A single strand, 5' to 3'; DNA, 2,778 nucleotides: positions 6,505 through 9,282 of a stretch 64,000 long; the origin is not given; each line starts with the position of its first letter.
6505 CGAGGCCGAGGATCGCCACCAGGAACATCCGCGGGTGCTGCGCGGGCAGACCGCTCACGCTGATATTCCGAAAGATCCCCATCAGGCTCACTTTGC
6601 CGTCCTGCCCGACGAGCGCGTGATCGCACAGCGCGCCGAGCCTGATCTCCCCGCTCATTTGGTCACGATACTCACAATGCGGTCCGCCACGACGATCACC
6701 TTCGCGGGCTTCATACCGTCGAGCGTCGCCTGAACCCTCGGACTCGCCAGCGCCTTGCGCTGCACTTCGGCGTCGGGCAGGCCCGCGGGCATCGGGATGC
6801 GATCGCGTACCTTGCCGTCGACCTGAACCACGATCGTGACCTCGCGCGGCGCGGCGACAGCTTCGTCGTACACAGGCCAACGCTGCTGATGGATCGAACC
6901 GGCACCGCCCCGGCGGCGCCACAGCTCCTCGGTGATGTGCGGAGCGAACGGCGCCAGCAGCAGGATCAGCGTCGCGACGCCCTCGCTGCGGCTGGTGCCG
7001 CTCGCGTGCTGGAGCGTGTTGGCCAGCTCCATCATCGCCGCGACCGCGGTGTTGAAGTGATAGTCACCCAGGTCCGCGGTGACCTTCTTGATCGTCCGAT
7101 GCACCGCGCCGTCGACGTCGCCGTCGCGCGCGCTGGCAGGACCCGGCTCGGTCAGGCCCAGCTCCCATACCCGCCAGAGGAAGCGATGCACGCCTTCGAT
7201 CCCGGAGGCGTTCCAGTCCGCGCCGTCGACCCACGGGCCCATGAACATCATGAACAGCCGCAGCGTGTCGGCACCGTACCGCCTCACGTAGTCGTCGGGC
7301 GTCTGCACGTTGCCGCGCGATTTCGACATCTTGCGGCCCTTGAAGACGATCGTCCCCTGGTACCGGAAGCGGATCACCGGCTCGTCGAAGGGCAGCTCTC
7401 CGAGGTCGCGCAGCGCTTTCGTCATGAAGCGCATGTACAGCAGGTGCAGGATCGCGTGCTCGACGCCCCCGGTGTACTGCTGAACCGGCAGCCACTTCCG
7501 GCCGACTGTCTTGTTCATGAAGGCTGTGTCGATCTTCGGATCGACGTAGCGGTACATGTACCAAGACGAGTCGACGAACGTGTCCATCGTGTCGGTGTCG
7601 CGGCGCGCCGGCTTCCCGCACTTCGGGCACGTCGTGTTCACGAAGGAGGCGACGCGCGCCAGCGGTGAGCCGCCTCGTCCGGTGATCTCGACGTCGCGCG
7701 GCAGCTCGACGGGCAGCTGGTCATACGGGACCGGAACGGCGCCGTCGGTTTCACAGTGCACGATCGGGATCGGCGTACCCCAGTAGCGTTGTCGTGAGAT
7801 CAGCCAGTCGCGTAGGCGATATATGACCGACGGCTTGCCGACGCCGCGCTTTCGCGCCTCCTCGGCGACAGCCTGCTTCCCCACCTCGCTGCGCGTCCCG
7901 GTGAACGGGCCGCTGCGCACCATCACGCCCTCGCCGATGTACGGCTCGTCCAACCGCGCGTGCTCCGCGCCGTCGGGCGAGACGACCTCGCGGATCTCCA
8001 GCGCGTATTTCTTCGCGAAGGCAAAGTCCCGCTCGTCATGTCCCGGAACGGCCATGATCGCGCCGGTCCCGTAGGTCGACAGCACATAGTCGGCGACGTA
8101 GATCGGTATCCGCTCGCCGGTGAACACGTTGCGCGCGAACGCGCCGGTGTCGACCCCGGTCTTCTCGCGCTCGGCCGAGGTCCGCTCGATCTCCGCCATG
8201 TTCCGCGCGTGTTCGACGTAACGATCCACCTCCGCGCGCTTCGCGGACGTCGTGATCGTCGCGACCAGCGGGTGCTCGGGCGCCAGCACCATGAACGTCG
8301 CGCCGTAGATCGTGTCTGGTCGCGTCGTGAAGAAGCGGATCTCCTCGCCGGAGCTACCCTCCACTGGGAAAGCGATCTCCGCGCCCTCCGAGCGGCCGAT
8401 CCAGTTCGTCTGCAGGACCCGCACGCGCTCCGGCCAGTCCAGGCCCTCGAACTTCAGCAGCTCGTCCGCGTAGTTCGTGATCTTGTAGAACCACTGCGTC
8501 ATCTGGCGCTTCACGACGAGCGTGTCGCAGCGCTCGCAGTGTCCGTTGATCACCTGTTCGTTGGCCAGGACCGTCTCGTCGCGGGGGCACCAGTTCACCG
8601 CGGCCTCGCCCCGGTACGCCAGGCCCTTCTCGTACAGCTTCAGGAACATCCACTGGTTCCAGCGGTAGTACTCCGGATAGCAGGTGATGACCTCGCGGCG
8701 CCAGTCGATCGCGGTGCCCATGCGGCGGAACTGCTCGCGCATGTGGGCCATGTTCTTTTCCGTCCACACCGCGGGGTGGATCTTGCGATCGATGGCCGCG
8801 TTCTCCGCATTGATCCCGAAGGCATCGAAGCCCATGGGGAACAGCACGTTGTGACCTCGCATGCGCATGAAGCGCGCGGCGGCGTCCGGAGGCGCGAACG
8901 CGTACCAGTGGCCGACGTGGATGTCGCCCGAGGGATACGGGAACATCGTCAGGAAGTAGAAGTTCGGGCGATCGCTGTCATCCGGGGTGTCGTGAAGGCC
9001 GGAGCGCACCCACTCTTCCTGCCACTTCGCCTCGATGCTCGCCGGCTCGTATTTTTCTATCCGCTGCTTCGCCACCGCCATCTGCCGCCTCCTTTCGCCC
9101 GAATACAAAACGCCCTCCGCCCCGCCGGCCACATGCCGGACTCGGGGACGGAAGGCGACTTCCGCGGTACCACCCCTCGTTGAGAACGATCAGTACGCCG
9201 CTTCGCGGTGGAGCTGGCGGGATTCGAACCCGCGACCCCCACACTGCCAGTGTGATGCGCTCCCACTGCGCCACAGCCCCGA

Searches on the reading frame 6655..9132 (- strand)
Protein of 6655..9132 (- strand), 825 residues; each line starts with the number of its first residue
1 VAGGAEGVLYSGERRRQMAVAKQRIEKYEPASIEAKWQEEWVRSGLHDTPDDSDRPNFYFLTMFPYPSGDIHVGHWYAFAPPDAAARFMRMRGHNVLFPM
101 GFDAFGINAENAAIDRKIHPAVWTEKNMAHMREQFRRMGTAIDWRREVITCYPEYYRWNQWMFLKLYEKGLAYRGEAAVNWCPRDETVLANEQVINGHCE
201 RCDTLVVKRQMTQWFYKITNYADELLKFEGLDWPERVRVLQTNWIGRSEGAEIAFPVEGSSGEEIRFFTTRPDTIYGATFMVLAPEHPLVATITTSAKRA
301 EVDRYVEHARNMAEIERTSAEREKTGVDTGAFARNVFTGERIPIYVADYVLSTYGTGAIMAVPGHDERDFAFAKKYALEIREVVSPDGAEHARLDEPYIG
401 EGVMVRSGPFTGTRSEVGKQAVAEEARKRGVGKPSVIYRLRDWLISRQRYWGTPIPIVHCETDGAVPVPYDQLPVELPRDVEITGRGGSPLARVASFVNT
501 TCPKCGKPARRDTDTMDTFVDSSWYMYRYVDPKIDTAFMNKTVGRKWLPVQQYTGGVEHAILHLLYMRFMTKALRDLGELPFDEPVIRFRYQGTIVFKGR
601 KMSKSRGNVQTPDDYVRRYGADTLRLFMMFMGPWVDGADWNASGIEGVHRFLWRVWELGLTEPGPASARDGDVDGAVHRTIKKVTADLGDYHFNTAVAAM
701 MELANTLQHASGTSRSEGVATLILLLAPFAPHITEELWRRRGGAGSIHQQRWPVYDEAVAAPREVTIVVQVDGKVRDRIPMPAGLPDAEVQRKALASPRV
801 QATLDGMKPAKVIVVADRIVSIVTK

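Call 38: search_protein_families(library=pfam, proteins=[window:6655-9132:-], max_evalue=0.01)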
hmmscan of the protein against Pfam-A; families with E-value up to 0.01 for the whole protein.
window:6655-9132:- (825 aa): 6 families
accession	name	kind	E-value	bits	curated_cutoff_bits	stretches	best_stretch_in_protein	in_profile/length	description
PF13603.12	tRNA-synt_1_2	-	5.1e-67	225.4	25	1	243-425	2-183/185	Leucyl-tRNA synthetase, editing domain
PF00133.28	tRNA-synt_1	-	1.3e-48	166.2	22.7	2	37-227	2-205/414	tRNA synthetases class I (I, L, M and V)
PF09334.17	tRNA-synt_1g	-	2e-30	106.3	20.1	2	62-203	5-143/391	tRNA synthetases class I (M)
PF08264.19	Anticodon_1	-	3.6e-20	72.8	25.1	1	677-788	8-144/148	Anticodon-binding domain of tRNA ligase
PF01406.26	tRNA-synt_1e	-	0.00017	21.5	27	1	588-630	240-282/301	tRNA synthetases class I (C) catalytic domain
PF01921.24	tRNA-synt_1f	-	0.0017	17.8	27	0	588-629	269-310/360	tRNA synthetases class I (K)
